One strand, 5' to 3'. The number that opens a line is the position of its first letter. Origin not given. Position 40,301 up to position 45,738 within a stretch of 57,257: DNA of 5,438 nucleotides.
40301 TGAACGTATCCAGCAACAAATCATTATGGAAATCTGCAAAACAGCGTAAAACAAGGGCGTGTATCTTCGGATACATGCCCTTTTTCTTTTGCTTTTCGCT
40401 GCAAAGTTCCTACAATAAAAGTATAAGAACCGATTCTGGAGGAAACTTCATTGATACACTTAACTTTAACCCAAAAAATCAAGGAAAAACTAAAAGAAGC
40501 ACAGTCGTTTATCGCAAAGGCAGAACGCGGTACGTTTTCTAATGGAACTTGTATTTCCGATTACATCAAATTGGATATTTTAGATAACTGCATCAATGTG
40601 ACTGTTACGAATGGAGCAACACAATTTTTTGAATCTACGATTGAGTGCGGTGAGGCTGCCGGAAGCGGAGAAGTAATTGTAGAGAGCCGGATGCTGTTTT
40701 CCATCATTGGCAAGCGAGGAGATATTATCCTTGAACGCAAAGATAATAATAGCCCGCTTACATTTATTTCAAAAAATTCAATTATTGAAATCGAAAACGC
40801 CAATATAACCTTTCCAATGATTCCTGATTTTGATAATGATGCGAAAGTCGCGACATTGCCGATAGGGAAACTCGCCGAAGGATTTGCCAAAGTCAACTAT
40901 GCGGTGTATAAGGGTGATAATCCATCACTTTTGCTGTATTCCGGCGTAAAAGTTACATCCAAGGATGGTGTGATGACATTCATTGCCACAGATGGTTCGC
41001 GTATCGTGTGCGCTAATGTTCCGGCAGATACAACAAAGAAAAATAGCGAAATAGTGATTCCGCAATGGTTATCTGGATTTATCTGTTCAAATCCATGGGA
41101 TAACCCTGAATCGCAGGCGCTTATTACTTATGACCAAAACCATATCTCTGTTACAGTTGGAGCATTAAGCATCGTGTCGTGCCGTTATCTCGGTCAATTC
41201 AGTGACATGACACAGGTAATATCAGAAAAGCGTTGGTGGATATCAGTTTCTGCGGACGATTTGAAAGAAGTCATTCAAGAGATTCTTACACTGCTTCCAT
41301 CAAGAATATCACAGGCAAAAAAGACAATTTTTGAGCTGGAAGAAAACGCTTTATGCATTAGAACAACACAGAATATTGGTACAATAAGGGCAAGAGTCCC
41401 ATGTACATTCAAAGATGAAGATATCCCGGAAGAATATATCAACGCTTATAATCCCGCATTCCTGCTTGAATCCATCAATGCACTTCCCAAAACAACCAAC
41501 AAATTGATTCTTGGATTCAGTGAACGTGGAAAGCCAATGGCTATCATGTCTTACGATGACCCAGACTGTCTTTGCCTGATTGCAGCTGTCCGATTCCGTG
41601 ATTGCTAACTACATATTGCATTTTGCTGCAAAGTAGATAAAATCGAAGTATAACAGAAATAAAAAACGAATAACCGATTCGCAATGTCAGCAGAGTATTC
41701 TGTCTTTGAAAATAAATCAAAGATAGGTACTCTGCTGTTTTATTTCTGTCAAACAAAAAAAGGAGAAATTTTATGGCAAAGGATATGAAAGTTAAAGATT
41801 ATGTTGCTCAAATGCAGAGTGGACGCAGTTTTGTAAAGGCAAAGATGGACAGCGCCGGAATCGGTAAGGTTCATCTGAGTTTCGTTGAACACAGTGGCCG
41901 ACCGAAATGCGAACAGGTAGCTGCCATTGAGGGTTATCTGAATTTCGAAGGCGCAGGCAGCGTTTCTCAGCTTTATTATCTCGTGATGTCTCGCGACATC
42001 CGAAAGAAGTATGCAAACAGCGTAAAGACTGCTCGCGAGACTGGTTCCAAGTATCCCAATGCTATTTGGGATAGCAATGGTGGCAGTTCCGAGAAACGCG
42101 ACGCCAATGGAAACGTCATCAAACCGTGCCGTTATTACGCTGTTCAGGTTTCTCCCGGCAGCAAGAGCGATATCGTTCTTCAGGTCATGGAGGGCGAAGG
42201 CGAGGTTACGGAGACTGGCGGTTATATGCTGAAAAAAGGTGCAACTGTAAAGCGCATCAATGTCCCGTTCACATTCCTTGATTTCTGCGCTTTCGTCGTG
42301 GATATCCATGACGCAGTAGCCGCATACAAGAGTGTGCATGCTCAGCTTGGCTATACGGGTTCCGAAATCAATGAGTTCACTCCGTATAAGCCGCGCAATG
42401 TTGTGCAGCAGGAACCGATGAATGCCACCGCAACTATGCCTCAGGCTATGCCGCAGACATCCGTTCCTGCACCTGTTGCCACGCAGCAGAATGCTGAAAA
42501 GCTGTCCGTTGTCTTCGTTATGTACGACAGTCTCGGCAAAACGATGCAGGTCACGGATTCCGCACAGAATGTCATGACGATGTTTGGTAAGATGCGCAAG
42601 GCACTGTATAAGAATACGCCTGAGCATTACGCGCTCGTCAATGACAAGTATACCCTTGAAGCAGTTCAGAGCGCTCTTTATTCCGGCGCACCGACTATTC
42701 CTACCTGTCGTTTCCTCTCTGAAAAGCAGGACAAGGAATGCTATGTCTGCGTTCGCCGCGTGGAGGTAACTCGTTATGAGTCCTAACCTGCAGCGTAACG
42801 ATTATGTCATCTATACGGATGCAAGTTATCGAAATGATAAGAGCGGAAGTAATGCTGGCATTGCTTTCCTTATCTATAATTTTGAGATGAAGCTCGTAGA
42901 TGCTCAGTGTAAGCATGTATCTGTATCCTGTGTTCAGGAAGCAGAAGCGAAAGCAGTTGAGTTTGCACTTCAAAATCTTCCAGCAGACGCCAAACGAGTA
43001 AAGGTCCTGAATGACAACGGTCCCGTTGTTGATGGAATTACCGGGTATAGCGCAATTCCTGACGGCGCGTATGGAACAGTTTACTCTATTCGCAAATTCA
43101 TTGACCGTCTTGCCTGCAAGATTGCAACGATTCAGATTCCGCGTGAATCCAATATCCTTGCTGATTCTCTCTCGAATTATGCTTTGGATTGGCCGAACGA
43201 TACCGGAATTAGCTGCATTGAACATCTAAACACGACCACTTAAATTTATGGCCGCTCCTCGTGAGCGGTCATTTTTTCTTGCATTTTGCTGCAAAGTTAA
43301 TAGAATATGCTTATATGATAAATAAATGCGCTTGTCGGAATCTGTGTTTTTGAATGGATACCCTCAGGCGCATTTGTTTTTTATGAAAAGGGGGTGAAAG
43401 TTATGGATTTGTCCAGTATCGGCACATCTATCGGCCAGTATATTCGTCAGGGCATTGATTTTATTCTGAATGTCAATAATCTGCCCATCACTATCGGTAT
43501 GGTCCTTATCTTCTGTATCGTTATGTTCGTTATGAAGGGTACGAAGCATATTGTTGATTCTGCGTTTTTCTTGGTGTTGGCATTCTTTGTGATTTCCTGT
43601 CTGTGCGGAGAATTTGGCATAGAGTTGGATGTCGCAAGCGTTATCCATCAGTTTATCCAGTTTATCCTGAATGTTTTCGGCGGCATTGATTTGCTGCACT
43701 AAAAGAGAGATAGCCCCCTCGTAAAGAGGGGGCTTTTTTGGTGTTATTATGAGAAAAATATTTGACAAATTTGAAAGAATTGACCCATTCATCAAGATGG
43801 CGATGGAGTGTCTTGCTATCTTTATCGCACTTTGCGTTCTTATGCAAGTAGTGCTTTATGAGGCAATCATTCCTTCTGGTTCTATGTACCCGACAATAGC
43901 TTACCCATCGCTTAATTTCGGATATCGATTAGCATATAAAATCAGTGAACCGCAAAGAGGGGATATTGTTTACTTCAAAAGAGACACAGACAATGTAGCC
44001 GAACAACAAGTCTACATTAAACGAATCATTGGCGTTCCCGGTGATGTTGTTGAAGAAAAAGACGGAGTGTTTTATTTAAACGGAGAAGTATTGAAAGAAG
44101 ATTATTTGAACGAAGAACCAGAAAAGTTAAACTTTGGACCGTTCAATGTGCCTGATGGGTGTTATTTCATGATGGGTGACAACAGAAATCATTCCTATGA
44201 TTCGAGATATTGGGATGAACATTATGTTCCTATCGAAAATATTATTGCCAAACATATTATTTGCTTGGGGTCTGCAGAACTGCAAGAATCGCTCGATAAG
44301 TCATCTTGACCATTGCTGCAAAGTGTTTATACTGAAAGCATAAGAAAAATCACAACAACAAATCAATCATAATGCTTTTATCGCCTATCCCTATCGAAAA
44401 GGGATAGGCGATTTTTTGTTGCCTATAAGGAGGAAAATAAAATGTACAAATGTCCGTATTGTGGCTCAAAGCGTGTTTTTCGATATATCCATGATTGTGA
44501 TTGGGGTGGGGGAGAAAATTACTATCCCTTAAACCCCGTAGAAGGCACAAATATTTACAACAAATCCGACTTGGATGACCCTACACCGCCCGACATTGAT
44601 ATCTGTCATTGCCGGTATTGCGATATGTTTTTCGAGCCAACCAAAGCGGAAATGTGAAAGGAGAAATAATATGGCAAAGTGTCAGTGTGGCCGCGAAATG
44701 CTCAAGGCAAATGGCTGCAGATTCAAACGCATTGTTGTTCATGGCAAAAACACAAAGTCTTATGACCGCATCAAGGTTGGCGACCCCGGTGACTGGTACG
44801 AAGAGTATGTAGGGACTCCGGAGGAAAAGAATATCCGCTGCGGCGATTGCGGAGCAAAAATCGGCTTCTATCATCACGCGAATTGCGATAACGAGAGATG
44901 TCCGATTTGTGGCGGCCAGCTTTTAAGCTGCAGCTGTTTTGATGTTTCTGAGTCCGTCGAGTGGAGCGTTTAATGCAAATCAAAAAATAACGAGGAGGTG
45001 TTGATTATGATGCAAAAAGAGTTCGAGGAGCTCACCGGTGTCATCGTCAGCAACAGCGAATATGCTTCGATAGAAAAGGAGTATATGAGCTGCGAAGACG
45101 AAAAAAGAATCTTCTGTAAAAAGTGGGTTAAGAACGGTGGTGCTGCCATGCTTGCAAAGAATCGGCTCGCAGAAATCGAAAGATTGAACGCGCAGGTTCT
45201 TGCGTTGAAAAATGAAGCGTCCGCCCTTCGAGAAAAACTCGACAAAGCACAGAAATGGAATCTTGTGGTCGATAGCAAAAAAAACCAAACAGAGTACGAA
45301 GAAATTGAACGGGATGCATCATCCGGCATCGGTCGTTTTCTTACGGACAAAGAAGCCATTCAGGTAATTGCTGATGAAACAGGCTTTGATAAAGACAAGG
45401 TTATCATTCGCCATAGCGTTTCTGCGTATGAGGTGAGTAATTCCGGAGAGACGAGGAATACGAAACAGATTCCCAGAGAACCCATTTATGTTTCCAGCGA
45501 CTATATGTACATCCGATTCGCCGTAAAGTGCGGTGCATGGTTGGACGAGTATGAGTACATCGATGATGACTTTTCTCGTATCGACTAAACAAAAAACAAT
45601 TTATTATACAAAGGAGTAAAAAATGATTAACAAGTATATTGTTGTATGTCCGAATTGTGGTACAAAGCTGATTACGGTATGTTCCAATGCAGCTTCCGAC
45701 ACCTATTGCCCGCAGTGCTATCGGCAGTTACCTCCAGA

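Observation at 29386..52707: Terminator-dense right arm: nine promoter-proximal leader terminators plus promoter-less intra-operon terminators imply processive antitermination with no known antiterminator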

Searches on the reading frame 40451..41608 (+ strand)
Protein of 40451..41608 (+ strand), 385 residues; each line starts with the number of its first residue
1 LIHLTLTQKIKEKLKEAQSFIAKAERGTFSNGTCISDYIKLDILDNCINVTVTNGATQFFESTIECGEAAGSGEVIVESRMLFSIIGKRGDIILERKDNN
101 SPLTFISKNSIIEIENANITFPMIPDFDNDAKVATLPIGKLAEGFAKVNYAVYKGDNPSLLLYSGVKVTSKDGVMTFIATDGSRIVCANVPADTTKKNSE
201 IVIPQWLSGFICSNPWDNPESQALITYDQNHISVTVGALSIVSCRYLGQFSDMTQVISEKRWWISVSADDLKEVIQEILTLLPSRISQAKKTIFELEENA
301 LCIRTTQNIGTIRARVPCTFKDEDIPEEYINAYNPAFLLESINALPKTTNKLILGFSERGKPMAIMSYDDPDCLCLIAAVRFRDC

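Call 18: search_protein_families(library=pfam, max_evalue=0.01, proteins=[window:40451-41608:+])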
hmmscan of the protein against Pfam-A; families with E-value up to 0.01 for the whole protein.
window:40451-41608:+ (385 aa): 2 families
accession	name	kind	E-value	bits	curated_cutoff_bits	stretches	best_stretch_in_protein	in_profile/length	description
PF02767.21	DNA_pol3_beta_2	-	0.0017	19.1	27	1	140-243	6-107/116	DNA polymerase III beta subunit, central domain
PF00712.24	DNA_pol3_beta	-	0.0076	16.8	24.4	0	39-86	33-79/120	DNA polymerase III beta subunit, N-terminal domain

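Call 26: search_protein_families(library=phrogs, max_evalue=0.001, proteins=[window:40451-41608:+])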
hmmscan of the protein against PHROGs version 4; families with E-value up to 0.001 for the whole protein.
window:40451-41608:+ (385 aa): 1 family
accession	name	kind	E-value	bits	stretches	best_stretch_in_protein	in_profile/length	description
phrog_947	-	DNA, RNA and nucleotide metabolism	2.9e-22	80.1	1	13-381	11-364/368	DNA polymerase processivity factor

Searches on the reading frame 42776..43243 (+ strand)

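Call 19: search_protein_families(library=pfam, max_evalue=0.01, proteins=[window:42776-43243:+])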
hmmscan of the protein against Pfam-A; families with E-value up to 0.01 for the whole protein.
window:42776-43243:+ (155 aa): 2 families
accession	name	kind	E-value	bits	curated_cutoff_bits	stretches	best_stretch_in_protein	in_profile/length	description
PF13456.12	RVT_3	-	2e-07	31.4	21.6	1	15-136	3-123/123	Reverse transcriptase-like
PF00075.30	RNase_H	-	2.6e-05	24.9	25.8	1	8-90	2-77/141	RNase H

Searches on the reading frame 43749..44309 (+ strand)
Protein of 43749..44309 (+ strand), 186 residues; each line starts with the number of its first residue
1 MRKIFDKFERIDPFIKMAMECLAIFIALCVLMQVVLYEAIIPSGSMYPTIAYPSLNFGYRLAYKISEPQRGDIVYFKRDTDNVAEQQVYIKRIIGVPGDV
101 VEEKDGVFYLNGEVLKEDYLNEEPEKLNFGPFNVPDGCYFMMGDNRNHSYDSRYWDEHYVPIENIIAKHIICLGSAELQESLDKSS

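Call 19: search_protein_families(library=pfam, max_evalue=0.01, proteins=[window:43749-44309:+])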
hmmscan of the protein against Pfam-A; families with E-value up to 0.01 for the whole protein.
window:43749-44309:+ (186 aa): 1 family
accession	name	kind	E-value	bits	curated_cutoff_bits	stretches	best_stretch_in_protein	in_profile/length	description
PF10502.14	Peptidase_S26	-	1.2e-38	133.2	22.9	1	18-171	5-165/168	Signal peptidase, peptidase S26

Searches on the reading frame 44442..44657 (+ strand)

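Call 19: search_protein_families(library=pfam, max_evalue=0.01, proteins=[window:44442-44657:+])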
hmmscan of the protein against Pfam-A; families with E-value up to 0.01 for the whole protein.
window:44442-44657:+ (71 aa): 0 families

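Call 26: search_protein_families(library=phrogs, max_evalue=0.001, proteins=[window:44442-44657:+])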
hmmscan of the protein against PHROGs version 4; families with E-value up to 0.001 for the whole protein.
window:44442-44657:+ (71 aa): 1 family
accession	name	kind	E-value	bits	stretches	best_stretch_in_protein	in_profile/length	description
phrog_22354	-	unknown function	5.2e-09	37.3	1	1-62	1-63/66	-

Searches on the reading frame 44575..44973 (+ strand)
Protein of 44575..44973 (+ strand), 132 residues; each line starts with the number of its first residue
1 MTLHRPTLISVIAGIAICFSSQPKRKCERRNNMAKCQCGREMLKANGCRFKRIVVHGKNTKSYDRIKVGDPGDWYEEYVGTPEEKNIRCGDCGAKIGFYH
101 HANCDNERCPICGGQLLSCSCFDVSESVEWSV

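Call 19: search_protein_families(library=pfam, max_evalue=0.01, proteins=[window:44575-44973:+])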
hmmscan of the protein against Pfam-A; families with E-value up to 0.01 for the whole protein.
window:44575-44973:+ (132 aa): 1 family
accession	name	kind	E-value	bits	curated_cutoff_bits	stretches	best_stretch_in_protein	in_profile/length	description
PF11781.13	Zn_ribbon_RRN7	-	0.0014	18.6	27.1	0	83-95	1-13/32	Zinc-finger of RNA-polymerase I-specific TFIIB, Rrn7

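Call 26: search_protein_families(library=phrogs, max_evalue=0.001, proteins=[window:44575-44973:+])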
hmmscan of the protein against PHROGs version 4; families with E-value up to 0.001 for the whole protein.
window:44575-44973:+ (132 aa): 0 families

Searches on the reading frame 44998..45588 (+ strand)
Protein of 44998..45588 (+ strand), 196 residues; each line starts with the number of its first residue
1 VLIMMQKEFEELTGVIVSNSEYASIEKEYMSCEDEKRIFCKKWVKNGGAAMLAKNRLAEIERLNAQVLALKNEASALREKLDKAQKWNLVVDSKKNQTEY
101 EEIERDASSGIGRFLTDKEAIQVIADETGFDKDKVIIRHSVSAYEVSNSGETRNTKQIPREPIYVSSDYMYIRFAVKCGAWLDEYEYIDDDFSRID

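Call 19: search_protein_families(library=pfam, max_evalue=0.01, proteins=[window:44998-45588:+])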
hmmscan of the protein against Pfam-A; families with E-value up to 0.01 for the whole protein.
window:44998-45588:+ (196 aa): 1 family
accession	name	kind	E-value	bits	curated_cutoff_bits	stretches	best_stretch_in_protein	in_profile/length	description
PF13863.11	DUF4200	-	0.0082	16.9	29.7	0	53-88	75-110/119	Domain of unknown function (DUF4200)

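Call 26: search_protein_families(library=phrogs, max_evalue=0.001, proteins=[window:44998-45588:+])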
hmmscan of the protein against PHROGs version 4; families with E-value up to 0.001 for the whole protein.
window:44998-45588:+ (196 aa): 1 family
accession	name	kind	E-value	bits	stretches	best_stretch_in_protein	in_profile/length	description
phrog_15742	-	unknown function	3.1e-12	47.7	1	4-92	1-72/121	-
